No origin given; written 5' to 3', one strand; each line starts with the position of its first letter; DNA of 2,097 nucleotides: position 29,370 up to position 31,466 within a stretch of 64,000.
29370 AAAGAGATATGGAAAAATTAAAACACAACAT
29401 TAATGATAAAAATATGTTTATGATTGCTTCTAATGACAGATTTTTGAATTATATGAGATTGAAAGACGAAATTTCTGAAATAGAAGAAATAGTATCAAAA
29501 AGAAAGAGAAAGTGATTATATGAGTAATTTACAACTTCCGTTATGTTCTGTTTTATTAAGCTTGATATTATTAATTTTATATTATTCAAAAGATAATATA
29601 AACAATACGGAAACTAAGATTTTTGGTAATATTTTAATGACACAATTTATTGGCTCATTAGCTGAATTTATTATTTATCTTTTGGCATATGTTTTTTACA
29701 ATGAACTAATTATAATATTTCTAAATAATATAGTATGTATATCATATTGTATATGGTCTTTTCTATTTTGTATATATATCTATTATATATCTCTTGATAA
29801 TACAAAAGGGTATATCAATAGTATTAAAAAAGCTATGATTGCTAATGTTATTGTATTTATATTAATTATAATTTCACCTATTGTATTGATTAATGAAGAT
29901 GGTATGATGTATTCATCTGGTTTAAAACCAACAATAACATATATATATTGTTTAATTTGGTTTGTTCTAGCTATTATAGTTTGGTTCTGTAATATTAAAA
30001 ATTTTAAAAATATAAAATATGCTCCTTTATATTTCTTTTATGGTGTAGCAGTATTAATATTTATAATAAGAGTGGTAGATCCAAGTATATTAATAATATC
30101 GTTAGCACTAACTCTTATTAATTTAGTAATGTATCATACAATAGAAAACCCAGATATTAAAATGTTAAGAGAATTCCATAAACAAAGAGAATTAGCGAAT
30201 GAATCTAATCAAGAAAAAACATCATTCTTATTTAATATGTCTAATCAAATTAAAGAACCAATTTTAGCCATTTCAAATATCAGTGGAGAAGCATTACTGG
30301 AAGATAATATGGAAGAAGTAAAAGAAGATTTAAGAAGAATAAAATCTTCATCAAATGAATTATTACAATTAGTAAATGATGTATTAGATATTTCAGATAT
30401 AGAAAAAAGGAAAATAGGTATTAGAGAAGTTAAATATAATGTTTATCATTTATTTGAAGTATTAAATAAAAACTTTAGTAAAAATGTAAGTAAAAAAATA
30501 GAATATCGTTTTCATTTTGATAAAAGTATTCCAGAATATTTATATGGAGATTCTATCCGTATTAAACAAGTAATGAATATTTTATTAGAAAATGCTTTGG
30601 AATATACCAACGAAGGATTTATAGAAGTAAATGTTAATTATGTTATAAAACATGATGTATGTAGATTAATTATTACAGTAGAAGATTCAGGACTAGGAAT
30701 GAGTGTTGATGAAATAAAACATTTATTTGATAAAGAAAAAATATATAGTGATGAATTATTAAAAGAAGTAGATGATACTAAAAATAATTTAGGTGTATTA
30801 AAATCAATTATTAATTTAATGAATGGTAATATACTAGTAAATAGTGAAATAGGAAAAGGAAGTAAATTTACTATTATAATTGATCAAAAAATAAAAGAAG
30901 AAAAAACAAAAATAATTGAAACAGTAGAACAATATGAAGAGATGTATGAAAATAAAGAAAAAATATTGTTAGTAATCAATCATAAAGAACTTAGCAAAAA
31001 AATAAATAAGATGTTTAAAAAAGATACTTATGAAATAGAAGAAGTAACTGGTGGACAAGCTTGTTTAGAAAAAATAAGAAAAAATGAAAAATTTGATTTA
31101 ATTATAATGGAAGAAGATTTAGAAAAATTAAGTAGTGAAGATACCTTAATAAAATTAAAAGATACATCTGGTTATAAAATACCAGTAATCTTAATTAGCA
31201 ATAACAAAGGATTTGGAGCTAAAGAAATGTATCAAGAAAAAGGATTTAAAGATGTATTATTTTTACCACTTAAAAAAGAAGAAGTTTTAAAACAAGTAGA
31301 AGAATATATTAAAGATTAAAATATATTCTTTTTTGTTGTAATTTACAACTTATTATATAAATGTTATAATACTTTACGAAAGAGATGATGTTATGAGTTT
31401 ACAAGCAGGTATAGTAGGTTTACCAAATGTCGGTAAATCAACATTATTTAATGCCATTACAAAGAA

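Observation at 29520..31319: Hybrid histidine kinase with the phospho-acceptor His replaced by Asn and the receiver phospho-Asp replaced by Glu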

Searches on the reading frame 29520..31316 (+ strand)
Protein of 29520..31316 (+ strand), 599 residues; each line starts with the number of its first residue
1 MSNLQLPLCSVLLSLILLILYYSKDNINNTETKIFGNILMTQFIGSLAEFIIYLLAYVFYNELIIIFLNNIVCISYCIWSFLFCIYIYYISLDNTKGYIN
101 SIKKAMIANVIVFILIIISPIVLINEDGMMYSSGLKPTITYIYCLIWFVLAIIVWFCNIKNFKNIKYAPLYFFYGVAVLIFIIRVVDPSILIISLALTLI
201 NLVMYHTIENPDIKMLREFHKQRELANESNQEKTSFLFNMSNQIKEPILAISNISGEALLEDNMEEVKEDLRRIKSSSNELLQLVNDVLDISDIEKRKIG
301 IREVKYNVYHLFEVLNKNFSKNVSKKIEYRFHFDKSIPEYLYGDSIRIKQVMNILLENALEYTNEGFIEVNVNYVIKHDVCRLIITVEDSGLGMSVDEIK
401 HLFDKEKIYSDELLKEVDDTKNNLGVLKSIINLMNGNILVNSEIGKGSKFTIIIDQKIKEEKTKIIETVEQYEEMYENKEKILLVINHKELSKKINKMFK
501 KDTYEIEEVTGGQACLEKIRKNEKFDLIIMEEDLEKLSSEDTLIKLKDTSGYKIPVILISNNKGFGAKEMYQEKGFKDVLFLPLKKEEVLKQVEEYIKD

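Call 3: search_protein_families(library=pfam, proteins=[window:29520-31316:+], max_evalue=10)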
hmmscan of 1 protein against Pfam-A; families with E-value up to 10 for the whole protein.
window:29520-31316:+ (599 aa): 4 families
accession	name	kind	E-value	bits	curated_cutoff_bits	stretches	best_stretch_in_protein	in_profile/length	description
PF02518.31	HATPase_c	-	2.9e-15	57.1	26.4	1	343-456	1-109/111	Histidine kinase-, DNA gyrase B-, and HSP90-like ATPase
PF00072.30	Response_reg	-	1.4e-09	38.5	30.2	1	482-593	1-110/111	Response regulator receiver domain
PF00512.31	HisKA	-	9.9e-08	32.4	26.9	1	233-295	2-64/66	His Kinase A (phospho-acceptor) domain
PF21714.3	KaiA_N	-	0.0055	17.3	27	1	482-564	3-82/125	Circadian clock protein KaiA, N-terminal domain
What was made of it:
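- On HisKA-type sensor histidine kinase (functional enzyme): PF00512 scores 32.4 bits against a cut-off of 26.9, at aa 233-295 (call 3). PF02518 scores 57 bits (call 3).
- On Phospho-accepting receiver (REC) of a hybrid kinase: PF00072 scores 38.5 bits against a cut-off of 30.2 (call 3).
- Checked: Pfam finds HisKA at 233-295, HATPase_c at 343-456 and Response_reg at 482-593, all above their gathering cut-offs (call 3).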

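Call 4: search_protein_families(library=ncbifam, proteins=[window:29520-31316:+], max_evalue=10)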
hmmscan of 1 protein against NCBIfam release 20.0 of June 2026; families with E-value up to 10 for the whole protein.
window:29520-31316:+ (599 aa): 58 families (the best 25 are shown)
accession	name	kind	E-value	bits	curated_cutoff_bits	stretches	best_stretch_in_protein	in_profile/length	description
NF041947.1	LuxQ_Vibrio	equivalog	9e-47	159.5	1200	1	221-596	460-838/843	quorum-sensing autoinducer 2 sensor kinase/phosphatase LuxQ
TIGR02956.1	TMAO_torS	equivalog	7.4e-44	150.1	676.5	1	218-598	449-821/967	TMAO reductase system sensor histidine kinase/response regulator TorS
NF008302.0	PRK11091.1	equivalog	1.5e-37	129.2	838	1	220-597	270-643/779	aerobic respiration two-component sensor histidine kinase ArcB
NF008318.0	PRK11107.1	equivalog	6.8e-35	120.4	890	1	224-595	284-648/920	two-component sensor histidine kinase BarA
NF008099.0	PRK10841.1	equivalog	2.4e-30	105.1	920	1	213-546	450-765/949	two-component system sensor histidine kinase RcsC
NF045901.1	HisKinLetSLeg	equivalog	4.3e-30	104.4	1650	2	223-455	283-517/906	two-component system sensor histidine kinase LetS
NF008543.0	PRK11466.1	equivalog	7.2e-30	103.5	982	1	216-536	427-738/914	TMAO reductase system sensor histidine kinase/response regulator TorS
NF038297.2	hybrid_HK_HrmK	equivalog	1e-29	103.7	725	1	222-591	225-602/607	hybrid histidine kinase/response regulator HrmK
NF041832.1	near_NosP_CTERM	subfamily_domain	1.9e-27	96.3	400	1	228-585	2-358/370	NahK/ErcS family hybrid sensor histidine kinase/response regulator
NF011874.0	PRK15347.1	equivalog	5.8e-27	94.1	852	2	204-454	369-612/921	two component system sensor kinase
NF046044.1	PnpS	equivalog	1.9e-25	89.7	400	1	230-454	167-389/390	two-component system histidine kinase PnpS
TIGR02966.1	phoR_proteo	equivalog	2.4e-19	69.6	334.2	1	230-454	111-333/333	phosphate regulon sensor histidine kinase PhoR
NF033092.0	HK_WalK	equivalog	4.9e-19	68.3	725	1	228-454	367-592/594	cell wall metabolism sensor histidine kinase WalK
NF041210.1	his_kin_PieS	equivalog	1.6e-18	67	850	1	214-454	231-468/474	two component system sensor histidine kinase PieS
NF041735.1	hist_kin_RppB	equivalog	2.7e-18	66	400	1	230-453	213-436/438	two-component system sensor histidine kinase RppB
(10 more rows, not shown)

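Call 5: search_solved_structures(query=window:29520-31316:+, max_evalue=0.01, show_alignments=4)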
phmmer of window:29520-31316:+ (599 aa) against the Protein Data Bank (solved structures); distinct sequences matched with E-value up to 0.01: 48.
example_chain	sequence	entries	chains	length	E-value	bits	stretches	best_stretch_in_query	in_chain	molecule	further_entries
3dge_A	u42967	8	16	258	1.6e-22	83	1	222-455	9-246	Sensor protein | Histidine kinase | Sensor histidine kinase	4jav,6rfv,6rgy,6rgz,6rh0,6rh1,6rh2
2c2a_A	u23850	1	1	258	1.6e-22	83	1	222-455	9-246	SENSOR HISTIDINE KINASE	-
6azr_A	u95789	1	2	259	1.7e-22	82.9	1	222-455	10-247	Sensor histidine kinase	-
5uht_A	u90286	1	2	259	1.9e-22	82.8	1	222-455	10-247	Sensor histidine kinase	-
4jas_A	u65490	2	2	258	2.3e-22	82.5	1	222-455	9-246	Histidine kinase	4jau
6rh7_A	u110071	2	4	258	3.6e-22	81.8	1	222-455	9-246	Sensor histidine kinase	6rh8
7z8n_A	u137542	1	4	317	4.8e-22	81.4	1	218-454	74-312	Histidine kinase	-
7n0e_B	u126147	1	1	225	2.5e-18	69.2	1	233-452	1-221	Histidine kinase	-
6dk8_A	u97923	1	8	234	3.1e-18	68.9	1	235-453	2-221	RetS (Regulator of Exopolysaccharide and Type III Secretion)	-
6dk7_A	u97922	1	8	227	4.4e-18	68.3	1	235-452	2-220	RetS (Regulator of Exopolysaccharide and Type III Secretion)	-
7p8e_A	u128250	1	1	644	2e-14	56.3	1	210-373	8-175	Receiver domain of histidine kinase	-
4u7n_A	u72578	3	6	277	5.8e-13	51.4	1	217-461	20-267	Histidine protein kinase sensor protein | Histidine kinase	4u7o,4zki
6paj_A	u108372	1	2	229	6.8e-13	51.2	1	230-453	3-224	Sensor protein SrrB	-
4i5s_A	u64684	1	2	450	9.6e-13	50.7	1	220-457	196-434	Putative histidine kinase CovS; VicK-like protein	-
5c93_A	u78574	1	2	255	4.1e-12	48.6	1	230-461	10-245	Histidine kinase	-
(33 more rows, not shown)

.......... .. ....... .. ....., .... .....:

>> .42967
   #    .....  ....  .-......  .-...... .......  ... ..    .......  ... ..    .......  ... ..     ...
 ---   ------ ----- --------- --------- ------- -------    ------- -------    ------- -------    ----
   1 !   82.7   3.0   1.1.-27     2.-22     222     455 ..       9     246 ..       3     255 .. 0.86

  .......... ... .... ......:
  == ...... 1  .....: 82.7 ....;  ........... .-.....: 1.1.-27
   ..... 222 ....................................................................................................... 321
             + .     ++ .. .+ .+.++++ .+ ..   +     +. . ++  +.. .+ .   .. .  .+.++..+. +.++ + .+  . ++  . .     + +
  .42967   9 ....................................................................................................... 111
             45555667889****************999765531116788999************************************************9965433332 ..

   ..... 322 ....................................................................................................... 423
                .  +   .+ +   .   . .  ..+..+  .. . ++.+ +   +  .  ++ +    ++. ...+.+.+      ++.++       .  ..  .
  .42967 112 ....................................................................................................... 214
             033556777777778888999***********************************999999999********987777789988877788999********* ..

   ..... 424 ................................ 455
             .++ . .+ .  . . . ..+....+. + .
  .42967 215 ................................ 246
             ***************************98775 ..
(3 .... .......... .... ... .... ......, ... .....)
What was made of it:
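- Closest known: RetS. Same: It is among the closest solved sequences (E=3e-18, call 5).
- Checked: The alignment to HK853 puts Asn242 (codon AAT, 30243-30245) at the phospho-His position (call 5).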
